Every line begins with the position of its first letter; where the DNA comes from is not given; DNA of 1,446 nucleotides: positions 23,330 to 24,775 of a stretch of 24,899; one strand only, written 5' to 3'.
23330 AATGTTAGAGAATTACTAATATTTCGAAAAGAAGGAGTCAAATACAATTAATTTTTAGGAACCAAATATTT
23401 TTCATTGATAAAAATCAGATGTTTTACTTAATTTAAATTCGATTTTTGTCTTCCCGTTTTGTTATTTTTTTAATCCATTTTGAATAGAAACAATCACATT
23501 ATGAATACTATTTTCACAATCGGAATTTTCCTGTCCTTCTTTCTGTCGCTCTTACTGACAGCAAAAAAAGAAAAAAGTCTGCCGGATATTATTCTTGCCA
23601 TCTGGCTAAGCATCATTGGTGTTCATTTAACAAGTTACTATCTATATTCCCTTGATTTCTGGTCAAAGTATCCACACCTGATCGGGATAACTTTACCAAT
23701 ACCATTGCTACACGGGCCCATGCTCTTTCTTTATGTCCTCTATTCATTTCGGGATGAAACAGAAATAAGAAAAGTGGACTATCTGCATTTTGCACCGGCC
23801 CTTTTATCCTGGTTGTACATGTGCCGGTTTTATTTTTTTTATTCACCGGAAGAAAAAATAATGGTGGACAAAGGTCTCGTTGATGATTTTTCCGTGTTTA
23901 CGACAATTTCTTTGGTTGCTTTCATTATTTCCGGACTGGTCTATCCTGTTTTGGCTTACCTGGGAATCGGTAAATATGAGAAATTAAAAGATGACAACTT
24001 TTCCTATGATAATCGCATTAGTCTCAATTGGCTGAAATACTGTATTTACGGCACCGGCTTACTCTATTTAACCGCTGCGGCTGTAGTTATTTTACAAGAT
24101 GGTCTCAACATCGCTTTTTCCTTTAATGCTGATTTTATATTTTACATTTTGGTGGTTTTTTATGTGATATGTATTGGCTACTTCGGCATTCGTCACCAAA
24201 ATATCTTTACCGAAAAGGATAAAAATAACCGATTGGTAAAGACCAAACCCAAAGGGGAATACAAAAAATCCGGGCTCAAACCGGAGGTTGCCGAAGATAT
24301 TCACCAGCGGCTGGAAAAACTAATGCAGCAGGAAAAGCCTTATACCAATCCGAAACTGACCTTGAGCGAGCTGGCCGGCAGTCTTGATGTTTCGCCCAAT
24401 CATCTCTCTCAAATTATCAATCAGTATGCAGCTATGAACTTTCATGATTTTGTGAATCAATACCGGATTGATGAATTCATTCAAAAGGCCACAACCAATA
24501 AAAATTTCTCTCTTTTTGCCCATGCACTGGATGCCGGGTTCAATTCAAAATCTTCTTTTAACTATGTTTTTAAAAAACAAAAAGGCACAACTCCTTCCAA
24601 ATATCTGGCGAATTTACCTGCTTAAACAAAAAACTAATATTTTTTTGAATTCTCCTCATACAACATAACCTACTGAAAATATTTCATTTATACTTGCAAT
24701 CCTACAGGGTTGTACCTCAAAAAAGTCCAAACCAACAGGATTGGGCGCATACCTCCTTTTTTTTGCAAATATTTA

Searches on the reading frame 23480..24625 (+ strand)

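Call 65: search_protein_families(library=pfam, proteins=[window:23480-24625:+], max_evalue=0.0001)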
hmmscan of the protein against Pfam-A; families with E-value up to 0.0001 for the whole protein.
window:23480-24625:+ (381 aa): 2 families
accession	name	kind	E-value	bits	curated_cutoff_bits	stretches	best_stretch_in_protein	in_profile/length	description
PF12833.13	HTH_18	-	2.7e-14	53.7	33.6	1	298-377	1-79/80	Helix-turn-helix domain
PF00165.29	HTH_AraC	-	1e-07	32.3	26.6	1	342-376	8-41/42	Bacterial regulatory helix-turn-helix proteins, AraC family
